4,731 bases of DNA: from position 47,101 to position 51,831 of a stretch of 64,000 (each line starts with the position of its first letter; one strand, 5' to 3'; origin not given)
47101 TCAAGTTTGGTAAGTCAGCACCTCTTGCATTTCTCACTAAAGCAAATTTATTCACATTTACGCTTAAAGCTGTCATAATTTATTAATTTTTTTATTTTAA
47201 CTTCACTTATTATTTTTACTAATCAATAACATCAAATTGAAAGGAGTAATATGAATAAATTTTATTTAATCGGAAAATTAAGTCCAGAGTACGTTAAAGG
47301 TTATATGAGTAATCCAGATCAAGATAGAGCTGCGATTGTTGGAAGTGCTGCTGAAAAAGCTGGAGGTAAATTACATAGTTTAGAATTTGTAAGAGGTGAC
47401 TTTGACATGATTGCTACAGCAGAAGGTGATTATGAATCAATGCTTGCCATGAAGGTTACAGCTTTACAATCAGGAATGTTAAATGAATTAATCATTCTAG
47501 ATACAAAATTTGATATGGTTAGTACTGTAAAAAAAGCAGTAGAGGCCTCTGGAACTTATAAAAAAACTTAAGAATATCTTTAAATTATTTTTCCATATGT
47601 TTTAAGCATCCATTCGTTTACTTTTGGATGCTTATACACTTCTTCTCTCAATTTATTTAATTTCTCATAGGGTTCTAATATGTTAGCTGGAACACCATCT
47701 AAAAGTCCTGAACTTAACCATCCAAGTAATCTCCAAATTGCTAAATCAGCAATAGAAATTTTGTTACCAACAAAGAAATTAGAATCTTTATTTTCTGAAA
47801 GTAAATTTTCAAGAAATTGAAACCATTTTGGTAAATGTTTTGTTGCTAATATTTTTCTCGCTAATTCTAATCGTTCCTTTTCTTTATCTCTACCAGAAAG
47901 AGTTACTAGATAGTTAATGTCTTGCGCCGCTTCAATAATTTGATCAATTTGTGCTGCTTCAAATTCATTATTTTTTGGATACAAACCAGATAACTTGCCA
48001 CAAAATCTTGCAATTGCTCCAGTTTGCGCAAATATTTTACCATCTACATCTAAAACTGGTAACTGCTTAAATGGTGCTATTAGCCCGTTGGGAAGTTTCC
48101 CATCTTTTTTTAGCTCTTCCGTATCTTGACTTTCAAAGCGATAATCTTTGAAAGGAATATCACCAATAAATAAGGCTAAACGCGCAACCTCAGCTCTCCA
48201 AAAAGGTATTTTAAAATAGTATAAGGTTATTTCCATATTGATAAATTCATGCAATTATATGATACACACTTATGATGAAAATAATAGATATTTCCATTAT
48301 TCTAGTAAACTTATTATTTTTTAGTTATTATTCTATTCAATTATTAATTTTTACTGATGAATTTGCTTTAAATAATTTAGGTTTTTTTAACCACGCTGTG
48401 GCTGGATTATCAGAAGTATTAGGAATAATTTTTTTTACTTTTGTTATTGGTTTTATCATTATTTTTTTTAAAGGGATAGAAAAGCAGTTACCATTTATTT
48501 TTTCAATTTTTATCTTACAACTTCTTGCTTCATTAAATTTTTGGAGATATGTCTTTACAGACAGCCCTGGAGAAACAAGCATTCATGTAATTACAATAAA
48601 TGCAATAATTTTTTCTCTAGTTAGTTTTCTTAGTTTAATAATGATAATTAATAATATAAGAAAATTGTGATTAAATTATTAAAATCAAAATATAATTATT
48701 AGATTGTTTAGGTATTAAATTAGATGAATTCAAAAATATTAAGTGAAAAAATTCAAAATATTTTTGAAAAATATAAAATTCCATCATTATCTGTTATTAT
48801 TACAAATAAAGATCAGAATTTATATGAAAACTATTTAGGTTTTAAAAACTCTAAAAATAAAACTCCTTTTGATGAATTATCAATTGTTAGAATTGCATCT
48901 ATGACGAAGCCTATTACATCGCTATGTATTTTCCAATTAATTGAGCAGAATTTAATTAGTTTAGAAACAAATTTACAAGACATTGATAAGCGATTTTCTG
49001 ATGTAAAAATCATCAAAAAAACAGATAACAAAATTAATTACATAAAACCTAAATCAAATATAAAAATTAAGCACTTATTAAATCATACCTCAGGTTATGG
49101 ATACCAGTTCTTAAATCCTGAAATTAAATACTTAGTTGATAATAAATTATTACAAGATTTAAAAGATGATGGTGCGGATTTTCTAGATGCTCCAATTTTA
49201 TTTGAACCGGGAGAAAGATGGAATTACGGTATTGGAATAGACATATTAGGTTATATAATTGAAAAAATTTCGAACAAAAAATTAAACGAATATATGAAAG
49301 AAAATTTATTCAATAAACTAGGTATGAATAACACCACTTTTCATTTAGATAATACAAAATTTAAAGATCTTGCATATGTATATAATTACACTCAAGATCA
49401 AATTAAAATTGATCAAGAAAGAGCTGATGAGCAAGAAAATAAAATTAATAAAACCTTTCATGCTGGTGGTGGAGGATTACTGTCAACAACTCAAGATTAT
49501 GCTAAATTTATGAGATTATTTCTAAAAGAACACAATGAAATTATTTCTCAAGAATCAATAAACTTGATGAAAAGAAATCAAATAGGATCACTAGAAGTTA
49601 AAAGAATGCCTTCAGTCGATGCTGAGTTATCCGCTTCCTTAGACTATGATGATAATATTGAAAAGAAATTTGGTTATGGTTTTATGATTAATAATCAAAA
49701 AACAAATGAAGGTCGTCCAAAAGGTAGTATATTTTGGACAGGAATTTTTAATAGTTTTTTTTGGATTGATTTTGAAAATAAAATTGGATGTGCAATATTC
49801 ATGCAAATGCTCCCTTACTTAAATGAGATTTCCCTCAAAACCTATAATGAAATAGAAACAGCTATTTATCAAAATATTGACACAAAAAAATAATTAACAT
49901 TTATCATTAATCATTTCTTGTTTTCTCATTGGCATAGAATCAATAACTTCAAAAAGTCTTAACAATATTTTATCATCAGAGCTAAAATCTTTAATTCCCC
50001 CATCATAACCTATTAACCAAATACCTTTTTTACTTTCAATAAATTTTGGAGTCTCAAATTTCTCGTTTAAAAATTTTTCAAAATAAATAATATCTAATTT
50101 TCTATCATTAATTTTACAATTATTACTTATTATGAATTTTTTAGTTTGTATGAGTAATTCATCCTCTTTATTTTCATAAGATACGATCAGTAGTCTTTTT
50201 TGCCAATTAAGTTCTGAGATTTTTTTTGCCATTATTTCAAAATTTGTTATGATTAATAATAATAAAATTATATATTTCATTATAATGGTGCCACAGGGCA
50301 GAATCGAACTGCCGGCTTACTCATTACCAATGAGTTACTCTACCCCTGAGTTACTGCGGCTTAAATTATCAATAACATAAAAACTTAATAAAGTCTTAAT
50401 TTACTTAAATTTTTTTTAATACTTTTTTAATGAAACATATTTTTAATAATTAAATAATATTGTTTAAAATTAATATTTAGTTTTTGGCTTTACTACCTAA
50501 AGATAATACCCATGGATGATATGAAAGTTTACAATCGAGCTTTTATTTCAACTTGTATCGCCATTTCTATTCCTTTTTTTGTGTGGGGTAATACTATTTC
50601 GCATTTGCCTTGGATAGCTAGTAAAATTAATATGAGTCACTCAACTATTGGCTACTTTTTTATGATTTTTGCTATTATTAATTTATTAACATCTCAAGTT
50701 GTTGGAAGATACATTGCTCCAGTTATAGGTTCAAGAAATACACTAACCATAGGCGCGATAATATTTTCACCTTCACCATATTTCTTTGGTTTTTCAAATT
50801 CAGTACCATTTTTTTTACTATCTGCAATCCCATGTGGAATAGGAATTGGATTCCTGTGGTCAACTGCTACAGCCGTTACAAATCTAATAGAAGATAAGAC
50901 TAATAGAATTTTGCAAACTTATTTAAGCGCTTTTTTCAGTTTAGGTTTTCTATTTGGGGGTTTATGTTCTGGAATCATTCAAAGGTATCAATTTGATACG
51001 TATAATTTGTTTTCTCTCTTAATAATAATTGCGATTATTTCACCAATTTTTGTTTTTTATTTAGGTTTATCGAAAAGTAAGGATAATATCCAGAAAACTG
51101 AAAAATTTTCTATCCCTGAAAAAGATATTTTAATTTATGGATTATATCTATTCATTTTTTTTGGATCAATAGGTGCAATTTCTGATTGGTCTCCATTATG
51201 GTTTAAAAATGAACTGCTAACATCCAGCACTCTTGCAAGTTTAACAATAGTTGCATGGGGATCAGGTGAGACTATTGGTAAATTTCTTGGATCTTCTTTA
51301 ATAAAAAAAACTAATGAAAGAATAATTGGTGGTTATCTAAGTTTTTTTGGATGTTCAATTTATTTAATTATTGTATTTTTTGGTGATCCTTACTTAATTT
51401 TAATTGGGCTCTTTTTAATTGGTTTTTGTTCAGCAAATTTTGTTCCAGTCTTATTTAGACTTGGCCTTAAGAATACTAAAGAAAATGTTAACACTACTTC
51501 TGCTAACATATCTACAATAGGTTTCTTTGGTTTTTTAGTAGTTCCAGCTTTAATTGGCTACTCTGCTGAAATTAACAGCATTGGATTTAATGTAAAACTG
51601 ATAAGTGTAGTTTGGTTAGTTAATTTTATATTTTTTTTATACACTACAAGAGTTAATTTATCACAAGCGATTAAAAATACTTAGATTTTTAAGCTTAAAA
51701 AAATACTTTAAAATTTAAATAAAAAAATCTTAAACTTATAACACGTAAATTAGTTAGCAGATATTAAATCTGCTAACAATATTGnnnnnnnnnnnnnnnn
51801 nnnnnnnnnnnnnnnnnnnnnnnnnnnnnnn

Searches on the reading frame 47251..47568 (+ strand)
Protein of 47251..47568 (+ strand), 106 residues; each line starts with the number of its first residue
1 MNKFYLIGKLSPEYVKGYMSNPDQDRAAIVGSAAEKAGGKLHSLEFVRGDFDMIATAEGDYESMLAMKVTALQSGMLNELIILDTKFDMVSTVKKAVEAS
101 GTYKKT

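Call 78: search_protein_families(library=pfam, proteins=[window:47251-47568:+], max_evalue=0.001)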
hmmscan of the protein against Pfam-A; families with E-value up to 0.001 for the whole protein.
window:47251-47568:+ (106 aa): 1 family
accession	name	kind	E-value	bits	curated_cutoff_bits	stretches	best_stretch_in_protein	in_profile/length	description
PF08734.17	GYD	-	3.1e-07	30.7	31.4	1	6-78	3-75/91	GYD domain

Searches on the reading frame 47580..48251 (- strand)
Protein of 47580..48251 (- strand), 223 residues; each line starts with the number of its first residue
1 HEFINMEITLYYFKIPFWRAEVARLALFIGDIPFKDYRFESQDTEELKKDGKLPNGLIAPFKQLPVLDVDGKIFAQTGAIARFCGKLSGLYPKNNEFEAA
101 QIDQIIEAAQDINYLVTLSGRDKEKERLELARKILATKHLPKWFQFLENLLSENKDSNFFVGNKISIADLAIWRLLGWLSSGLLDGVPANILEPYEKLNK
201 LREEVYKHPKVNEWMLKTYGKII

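Call 77: search_solved_structures(query=window:47580-48251:-, max_evalue=0.001, show_alignments=1)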
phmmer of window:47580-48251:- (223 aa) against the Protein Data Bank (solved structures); distinct sequences matched with E-value up to 0.001: 108 (the best 60 are shown).
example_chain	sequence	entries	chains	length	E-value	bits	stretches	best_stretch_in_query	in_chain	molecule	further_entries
9nxt_A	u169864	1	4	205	2e-19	73.3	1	10-217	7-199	glutathione transferase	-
5h5l_A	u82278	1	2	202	6.4e-16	61.9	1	20-217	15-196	Glutathione s-transferase S2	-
9p6k_A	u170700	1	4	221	1.1e-15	61.2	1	10-217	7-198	glutathione transferase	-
4q5f_A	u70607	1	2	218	2.4e-14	56.8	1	10-216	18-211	Glutathione S-transferase 1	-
6n69_A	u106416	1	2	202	3.1e-14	56.4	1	10-217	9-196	Hematopoietic prostaglandin D synthase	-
1pd2_1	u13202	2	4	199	3.2e-14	56.4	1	10-217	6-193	HEMATOPOIETIC PROSTAGLANDIN D SYNTHASE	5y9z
3vpq_A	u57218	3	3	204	4.4e-14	55.9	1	8-211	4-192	Glutathione S-transferase sigma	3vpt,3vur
2aaw_A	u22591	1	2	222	7e-14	55.2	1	6-176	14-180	glutathione s-transferase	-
1okt_A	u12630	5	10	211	1e-13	54.7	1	7-176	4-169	GLUTATHIONE S-TRANSFERASE | Glutathione s-transferase, putative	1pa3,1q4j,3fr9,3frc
4zxg_A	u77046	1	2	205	1.2e-13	54.4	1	8-176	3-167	Glutathione S-transferase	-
3fr6_A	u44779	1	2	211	2.2e-13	53.6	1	7-176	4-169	Glutathione S-transferase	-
3kxo_A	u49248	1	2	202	1e-12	51.4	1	10-216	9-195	Glutathione-requiring prostaglandin D synthase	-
4ec0_A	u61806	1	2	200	1e-12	51.4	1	10-216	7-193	Hematopoietic prostaglandin D synthase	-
6n4e_A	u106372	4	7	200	1.1e-12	51.4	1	10-216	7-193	Hematopoietic prostaglandin D synthase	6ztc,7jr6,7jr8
4edy_A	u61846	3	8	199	1.1e-12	51.4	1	10-216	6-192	Hematopoietic prostaglandin D synthase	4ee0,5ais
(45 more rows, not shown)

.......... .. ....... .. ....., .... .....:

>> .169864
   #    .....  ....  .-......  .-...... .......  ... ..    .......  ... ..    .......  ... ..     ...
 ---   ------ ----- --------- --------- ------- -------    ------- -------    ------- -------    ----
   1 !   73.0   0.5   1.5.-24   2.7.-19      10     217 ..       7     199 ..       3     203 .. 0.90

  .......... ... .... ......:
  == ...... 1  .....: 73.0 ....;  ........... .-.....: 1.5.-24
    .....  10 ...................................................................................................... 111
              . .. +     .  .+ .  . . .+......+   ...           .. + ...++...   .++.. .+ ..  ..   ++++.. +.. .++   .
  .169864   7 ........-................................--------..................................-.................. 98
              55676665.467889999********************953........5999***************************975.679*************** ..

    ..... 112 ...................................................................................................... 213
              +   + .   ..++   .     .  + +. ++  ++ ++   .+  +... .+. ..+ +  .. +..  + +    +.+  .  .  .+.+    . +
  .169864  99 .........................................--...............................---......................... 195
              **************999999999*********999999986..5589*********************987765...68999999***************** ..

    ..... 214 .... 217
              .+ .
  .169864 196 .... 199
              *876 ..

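Call 78: search_protein_families(library=pfam, proteins=[window:47580-48251:-], max_evalue=0.001)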
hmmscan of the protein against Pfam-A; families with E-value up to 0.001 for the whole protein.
window:47580-48251:- (223 aa): 4 families
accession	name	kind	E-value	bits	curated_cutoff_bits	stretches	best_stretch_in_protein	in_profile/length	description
PF14497.11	GST_C_3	-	1.1e-17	64.6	21.6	1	120-215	12-101/104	Glutathione S-transferase, C-terminal domain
PF00043.30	GST_C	-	3.2e-07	31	20.7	1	138-209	26-93/93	Glutathione S-transferase, C-terminal domain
PF02798.26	GST_N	-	3.4e-06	27.7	20.9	1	9-83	2-73/76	Glutathione S-transferase, N-terminal domain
PF13410.11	GST_C_2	-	0.00018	21.9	24.9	1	144-199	15-64/69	Glutathione S-transferase, C-terminal domain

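Call 80: find_homologous_proteins(query=window:47583-48236:-, max_evalue=0.00001)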
Query window:47583-48236:- (218 aa): 2273 proteins with E <= 0.00001 among 2779 candidates; the best 120 are listed.
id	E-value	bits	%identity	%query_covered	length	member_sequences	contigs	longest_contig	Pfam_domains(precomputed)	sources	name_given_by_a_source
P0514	1.4e-139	481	97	100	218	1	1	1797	PF14497.12,PF02798.27,PF00043.31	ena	-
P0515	2.7e-139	480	98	100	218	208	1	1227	PF14497.12,PF02798.27,PF00043.31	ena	-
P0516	3.2e-137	473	96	100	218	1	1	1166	PF14497.12,PF00043.31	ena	-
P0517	5.7e-137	472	97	100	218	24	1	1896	PF14497.12,PF00043.31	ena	-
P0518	1.9e-131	454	92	100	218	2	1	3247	PF14497.12,PF02798.27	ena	-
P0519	4.8e-130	450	91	100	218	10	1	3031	PF14497.12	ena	-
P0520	1.2e-129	449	91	100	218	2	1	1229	PF14497.12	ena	-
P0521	5.9e-129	446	90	100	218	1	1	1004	PF14497.12,PF02798.27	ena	-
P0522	1.4e-128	445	90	100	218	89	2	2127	PF14497.12,PF02798.27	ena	-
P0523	5.0e-128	443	89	100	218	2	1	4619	PF14497.12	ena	-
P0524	5.9e-128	443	91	100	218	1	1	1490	PF14497.12,PF02798.27,PF00043.31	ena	-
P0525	7.3e-128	443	89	100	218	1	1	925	PF14497.12,PF02798.27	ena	-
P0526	1.0e-127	442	90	100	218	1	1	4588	PF14497.12,PF02798.27,PF00043.31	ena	-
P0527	1.9e-127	441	89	100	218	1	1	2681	PF14497.12,PF02798.27,PF00043.31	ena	-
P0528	4.4e-127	440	89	100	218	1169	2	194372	PF14497.12,PF02798.27,PF00043.31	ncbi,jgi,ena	jgi:glutathione S-transferase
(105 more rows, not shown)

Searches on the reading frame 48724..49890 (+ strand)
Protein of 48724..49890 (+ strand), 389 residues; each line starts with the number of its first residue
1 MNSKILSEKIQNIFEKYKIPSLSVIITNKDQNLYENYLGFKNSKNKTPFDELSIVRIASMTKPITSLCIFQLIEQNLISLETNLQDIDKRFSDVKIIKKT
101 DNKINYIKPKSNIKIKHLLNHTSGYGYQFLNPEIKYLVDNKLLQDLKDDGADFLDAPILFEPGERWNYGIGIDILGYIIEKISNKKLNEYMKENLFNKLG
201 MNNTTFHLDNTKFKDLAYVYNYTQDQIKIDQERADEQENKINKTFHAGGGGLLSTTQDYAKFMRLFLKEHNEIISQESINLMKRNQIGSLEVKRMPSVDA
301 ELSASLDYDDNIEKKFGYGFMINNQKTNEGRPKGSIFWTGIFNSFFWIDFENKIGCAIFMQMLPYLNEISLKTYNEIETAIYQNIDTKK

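Call 78: search_protein_families(library=pfam, proteins=[window:48724-49890:+], max_evalue=0.001)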
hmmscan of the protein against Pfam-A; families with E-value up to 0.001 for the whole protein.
window:48724-49890:+ (389 aa): 1 family
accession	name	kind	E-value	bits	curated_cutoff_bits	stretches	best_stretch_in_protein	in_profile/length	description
PF00144.29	Beta-lactamase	-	6.1e-54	183.8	27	1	8-361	3-309/329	Beta-lactamase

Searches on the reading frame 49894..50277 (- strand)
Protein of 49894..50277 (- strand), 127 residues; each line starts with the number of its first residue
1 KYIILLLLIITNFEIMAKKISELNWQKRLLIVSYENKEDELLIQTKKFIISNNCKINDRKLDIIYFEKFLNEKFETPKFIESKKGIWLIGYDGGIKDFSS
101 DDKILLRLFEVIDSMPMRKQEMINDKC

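Call 69: search_protein_families(library=pfam, proteins=[window:49894-50277:-], max_evalue=5)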
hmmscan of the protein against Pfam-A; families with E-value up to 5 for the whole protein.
window:49894-50277:- (127 aa): 1 family
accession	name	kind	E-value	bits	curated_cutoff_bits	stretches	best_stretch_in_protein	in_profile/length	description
PF13778.12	DUF4174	-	3.8e-15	56.8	27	2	81-121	80-120/120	Domain of unknown function (DUF4174)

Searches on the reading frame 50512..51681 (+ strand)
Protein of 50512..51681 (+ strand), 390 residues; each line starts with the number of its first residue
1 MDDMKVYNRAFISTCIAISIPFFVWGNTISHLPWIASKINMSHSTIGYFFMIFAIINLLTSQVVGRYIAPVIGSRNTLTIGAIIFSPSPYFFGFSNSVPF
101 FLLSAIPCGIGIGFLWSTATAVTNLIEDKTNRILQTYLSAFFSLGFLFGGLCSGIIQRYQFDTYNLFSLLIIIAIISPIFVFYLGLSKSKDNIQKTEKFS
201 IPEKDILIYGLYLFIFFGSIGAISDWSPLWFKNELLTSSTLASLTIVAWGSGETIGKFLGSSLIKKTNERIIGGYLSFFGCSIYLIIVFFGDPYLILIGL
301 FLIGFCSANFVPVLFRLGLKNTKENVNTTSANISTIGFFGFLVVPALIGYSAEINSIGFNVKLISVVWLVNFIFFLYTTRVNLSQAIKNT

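Call 3: search_protein_families(library=pfam, proteins=[window:50512-51681:+], max_evalue=0.01)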
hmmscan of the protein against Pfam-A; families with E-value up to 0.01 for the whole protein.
window:50512-51681:+ (390 aa): 1 family
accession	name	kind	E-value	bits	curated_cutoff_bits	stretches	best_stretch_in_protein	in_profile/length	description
PF07690.21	MFS_1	-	6.3e-30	104.7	33.4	2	15-345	2-347/347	Major Facilitator Superfamily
